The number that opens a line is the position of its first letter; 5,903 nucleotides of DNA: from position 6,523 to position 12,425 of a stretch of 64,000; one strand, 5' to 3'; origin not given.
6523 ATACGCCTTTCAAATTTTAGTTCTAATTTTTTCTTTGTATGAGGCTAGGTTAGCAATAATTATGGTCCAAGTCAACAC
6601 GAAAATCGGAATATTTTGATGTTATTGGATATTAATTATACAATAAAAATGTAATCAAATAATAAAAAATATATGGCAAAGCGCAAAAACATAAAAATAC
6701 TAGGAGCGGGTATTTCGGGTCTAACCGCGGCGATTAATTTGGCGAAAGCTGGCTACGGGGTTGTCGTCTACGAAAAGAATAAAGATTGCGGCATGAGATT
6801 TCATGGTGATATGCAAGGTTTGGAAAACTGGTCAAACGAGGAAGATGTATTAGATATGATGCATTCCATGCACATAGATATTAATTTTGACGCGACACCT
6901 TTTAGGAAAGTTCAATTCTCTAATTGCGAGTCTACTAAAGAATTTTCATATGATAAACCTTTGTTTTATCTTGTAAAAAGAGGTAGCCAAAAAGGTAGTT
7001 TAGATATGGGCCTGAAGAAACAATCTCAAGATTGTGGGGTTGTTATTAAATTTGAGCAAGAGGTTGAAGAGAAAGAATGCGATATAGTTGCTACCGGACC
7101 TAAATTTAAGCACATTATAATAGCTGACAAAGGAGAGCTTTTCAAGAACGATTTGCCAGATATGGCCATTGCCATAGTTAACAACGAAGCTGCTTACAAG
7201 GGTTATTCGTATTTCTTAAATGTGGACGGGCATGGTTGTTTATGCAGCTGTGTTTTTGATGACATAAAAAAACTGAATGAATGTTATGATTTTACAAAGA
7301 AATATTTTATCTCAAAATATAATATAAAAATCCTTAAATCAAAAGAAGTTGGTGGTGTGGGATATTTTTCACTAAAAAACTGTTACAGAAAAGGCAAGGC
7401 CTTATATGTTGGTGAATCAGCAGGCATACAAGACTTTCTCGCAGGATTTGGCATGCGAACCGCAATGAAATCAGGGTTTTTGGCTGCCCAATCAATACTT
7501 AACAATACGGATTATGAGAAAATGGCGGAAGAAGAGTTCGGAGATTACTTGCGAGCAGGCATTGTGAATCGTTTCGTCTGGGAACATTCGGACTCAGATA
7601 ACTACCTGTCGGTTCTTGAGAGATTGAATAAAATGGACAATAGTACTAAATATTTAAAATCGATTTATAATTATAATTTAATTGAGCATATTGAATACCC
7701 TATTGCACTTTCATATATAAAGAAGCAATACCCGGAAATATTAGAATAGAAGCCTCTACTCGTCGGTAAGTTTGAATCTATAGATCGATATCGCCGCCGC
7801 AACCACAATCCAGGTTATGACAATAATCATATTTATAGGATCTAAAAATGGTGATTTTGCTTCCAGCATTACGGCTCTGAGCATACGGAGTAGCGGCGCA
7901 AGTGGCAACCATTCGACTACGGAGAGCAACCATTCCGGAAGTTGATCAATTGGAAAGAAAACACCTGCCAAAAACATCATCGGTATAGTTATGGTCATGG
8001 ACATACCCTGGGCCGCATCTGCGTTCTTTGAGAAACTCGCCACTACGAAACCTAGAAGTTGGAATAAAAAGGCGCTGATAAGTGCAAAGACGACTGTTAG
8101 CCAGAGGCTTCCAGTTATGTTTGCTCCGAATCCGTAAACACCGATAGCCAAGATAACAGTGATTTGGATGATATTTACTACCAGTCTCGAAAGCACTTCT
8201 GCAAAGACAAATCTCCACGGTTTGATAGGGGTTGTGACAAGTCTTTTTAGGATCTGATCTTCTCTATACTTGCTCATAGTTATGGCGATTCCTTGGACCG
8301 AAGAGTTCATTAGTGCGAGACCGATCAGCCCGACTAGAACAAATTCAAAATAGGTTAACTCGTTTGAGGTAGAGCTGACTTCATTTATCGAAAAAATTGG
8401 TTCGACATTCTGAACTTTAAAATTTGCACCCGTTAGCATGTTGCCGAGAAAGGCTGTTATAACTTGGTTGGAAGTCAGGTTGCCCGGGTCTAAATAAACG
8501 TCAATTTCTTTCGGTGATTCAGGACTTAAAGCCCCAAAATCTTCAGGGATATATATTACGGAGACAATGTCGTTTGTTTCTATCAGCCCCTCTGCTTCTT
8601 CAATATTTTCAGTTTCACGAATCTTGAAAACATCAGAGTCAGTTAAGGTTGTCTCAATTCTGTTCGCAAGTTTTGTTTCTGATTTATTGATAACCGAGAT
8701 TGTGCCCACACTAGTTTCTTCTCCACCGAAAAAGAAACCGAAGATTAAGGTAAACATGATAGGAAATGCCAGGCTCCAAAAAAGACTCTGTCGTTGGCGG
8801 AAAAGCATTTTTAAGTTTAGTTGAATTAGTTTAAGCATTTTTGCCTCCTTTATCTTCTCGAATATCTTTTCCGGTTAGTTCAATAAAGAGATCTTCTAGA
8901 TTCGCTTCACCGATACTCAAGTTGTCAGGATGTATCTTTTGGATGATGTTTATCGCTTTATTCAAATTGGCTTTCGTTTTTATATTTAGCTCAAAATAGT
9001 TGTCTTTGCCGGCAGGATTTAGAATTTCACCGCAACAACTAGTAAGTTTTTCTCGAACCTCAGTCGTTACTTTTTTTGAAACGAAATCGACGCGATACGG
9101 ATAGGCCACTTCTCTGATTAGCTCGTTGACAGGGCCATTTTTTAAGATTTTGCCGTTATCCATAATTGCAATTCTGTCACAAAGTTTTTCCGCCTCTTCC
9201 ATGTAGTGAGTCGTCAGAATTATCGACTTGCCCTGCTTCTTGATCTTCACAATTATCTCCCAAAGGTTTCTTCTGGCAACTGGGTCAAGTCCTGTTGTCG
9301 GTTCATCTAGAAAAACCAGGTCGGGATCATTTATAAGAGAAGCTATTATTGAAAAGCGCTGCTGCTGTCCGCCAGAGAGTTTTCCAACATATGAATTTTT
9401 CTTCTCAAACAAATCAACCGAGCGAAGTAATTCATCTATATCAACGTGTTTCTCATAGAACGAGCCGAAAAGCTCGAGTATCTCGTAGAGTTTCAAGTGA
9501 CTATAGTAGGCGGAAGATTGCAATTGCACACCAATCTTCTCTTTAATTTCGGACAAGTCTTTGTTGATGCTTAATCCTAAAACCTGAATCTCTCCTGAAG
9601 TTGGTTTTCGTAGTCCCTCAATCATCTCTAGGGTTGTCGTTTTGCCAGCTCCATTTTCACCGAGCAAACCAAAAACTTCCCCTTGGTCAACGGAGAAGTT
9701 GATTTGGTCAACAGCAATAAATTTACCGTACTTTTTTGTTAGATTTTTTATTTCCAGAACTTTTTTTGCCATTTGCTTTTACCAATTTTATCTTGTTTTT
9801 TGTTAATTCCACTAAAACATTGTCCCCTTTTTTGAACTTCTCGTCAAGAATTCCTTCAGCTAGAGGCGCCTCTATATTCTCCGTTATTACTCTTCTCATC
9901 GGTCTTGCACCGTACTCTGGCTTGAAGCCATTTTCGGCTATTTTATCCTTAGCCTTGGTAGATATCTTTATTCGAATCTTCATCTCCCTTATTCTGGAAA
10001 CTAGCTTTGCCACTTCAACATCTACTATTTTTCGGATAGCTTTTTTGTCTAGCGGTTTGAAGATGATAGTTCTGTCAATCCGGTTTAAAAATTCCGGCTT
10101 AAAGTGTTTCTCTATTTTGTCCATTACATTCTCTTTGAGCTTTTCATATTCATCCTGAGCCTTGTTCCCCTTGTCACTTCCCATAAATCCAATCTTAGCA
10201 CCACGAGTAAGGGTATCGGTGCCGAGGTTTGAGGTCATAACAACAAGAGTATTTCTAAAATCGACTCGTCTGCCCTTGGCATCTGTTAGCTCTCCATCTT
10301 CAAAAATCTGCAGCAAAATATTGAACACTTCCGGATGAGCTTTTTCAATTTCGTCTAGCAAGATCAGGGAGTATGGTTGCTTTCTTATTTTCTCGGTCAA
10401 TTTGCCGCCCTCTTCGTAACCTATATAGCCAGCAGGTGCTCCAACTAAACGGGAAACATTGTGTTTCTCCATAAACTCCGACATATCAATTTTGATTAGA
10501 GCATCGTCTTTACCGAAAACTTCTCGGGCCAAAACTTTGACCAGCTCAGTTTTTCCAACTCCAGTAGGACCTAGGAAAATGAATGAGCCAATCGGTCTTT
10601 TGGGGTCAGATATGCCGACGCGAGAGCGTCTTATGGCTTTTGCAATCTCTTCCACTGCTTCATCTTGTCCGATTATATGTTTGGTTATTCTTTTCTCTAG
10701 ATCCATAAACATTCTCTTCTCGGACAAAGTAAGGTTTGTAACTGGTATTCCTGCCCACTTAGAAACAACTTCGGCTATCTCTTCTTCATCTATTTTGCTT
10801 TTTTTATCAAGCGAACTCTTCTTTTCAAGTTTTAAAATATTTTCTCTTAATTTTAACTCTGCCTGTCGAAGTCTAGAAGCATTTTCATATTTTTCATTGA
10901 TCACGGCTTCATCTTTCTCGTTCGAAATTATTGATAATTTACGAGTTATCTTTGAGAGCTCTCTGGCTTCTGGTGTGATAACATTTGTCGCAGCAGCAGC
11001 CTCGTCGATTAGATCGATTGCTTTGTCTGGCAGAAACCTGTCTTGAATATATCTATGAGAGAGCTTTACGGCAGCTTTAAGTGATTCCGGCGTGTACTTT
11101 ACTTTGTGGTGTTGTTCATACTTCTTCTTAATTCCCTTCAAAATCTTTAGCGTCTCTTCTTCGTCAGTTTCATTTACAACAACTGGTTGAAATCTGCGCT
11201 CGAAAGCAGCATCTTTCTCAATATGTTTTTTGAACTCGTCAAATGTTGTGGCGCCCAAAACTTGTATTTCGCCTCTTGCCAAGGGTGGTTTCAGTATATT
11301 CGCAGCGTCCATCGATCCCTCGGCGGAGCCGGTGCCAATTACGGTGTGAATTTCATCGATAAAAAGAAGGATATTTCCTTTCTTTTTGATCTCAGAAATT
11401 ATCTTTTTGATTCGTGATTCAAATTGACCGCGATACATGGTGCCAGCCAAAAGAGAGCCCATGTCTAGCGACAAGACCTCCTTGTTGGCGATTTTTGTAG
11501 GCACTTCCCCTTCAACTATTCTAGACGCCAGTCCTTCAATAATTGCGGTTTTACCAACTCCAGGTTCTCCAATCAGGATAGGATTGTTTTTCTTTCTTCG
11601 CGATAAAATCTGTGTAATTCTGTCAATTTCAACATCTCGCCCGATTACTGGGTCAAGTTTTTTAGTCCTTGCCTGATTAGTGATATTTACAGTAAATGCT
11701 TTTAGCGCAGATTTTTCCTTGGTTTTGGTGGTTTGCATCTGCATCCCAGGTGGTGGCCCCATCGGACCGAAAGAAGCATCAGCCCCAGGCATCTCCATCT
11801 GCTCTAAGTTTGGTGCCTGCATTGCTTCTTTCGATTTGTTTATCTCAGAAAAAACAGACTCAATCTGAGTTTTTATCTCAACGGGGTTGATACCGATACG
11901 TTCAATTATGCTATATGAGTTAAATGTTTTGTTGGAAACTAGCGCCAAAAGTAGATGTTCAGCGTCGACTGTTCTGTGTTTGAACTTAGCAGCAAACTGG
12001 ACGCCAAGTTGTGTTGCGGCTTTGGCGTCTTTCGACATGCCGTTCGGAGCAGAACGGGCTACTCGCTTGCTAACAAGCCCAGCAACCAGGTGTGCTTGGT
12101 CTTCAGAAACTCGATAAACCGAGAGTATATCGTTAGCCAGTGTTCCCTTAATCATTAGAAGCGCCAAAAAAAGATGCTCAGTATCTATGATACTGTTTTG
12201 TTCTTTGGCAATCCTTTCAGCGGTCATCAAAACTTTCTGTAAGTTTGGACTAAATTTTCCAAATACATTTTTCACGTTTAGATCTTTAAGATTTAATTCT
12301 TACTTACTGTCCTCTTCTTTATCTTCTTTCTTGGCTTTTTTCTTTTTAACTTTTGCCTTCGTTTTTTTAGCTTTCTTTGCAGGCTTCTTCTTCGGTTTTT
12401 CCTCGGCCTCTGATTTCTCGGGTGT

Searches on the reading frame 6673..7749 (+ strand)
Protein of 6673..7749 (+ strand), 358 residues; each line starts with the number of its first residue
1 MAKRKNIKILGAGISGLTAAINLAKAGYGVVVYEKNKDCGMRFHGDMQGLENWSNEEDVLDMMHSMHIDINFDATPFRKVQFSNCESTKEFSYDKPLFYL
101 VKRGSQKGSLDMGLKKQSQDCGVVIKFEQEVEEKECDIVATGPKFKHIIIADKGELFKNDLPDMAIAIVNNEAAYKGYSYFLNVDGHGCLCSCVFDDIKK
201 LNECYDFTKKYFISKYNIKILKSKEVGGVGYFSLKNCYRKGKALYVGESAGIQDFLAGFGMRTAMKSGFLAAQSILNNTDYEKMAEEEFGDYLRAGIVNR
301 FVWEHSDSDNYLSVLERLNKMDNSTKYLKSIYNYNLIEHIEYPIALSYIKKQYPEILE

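Call 67: search_protein_families(library=pfam, proteins=[window:6673-7749:+])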
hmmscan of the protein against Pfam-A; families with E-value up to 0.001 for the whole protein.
window:6673-7749:+ (358 aa): 5 families
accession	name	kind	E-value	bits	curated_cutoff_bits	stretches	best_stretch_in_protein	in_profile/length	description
PF13450.12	NAD_binding_8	-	1.5e-08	35.3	21.9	1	9-44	1-36/68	NAD(P)-binding Rossmann-like domain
PF03486.20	HI0933_like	-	4.8e-07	29.9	50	1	7-68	3-65/244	HI0933-like protein Rossmann domain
PF01266.30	DAO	-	2.1e-06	28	27.9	1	9-40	4-35/353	FAD dependent oxidoreductase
PF01134.28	GIDA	-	0.00021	20.9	22.1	0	7-38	2-33/391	Glucose inhibited division protein A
PF00890.30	FAD_binding_2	-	0.00058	19.6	20.4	1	9-38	4-33/414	FAD binding domain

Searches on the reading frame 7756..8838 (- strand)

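Call 67: search_protein_families(library=pfam, proteins=[window:7756-8838:-])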
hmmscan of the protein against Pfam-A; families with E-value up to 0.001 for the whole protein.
window:7756-8838:- (360 aa): 3 families
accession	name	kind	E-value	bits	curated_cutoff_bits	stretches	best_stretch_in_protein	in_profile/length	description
PF12698.13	ABC2_membrane_3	-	3.6e-39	135.3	31.6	1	17-352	2-346/347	ABC-2 family transporter protein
PF01061.29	ABC2_membrane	-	4.1e-28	98.8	26.9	1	125-325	24-211/211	ABC-2 type transporter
PF12679.13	ABC2_membrane_2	-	5.4e-08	32.9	27.2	1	189-356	91-279/283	ABC-2 family transporter protein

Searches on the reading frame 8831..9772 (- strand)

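Call 67: search_protein_families(library=pfam, proteins=[window:8831-9772:-])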
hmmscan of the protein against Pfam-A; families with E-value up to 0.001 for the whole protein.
window:8831-9772:- (313 aa): 4 families
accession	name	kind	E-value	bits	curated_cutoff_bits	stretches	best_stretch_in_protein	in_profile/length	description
PF00005.33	ABC_tran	-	1.6e-31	110.2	25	1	22-160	2-137/137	ABC transporter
PF13304.12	AAA_21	-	1.9e-13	51.6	27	1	130-189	236-298/304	AAA domain, putative AbiEii toxin, Type IV TA system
PF13175.12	AAA_15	-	1.7e-05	25.1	32.1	0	67-189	247-369/374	AAA ATPase domain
PF02463.25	SMC_N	-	0.00039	20.4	40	0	112-197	123-208/220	RecF/RecN/SMC N terminal domain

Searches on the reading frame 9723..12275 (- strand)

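Call 67: search_protein_families(library=pfam, proteins=[window:9723-12275:-])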
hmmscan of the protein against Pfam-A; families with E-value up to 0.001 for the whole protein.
window:9723-12275:- (850 aa): 23 families
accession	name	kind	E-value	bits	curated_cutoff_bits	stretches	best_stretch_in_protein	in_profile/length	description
PF07724.20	AAA_2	-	3.1e-67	226.2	27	1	560-735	1-165/166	AAA domain (Cdc48 subfamily)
PF17871.7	AAA_lid_9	-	8e-32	109.7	22.8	1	372-472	2-103/104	AAA lid domain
PF10431.15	ClpB_D2-small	-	4.4e-25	88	21.9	1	742-822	1-81/81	C-terminal, D2-small domain, of ClpB protein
PF00004.35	AAA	-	1.1e-24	87.8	21.2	2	233-359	2-124/131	ATPase family associated with various cellular activities (AAA)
PF07728.20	AAA_5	-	8.8e-17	61.8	22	1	565-684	2-123/139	AAA domain (dynein-related subfamily)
PF02861.25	Clp_N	-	3e-12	46.9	20.7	1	93-141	3-51/53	Clp amino terminal domain, pathogenicity island component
PF13191.12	AAA_16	-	9.8e-11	42.9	32.6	1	210-256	2-51/167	AAA ATPase domain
PF13401.12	AAA_22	-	1.4e-10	42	27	0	564-660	7-110/130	AAA domain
PF00158.32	Sigma54_activat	-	4.8e-08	33.3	20.2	1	564-674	24-133/168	Sigma-54 interaction domain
PF13173.12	AAA_14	-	1.4e-07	32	27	0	233-314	6-76/129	AAA domain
PF20720.3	nSTAND3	-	6.6e-07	29.6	27.2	0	227-256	15-45/155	Novel STAND NTPase 3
PF05621.17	TniB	-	6.8e-06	26.1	22.4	0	222-368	28-185/189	Bacterial TniB protein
PF12775.13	AAA_7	-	7.2e-06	26.1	25.8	0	227-309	31-109/181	P-loop containing dynein motor region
PF01637.24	ATPase_2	-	1.5e-05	25.4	33.2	0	213-388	4-201/225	ATPase domain predominantly from Archaea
PF05496.18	RuvB_N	-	2.2e-05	24.7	27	0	532-586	7-57/159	Holliday junction DNA helicase RuvB P-loop domain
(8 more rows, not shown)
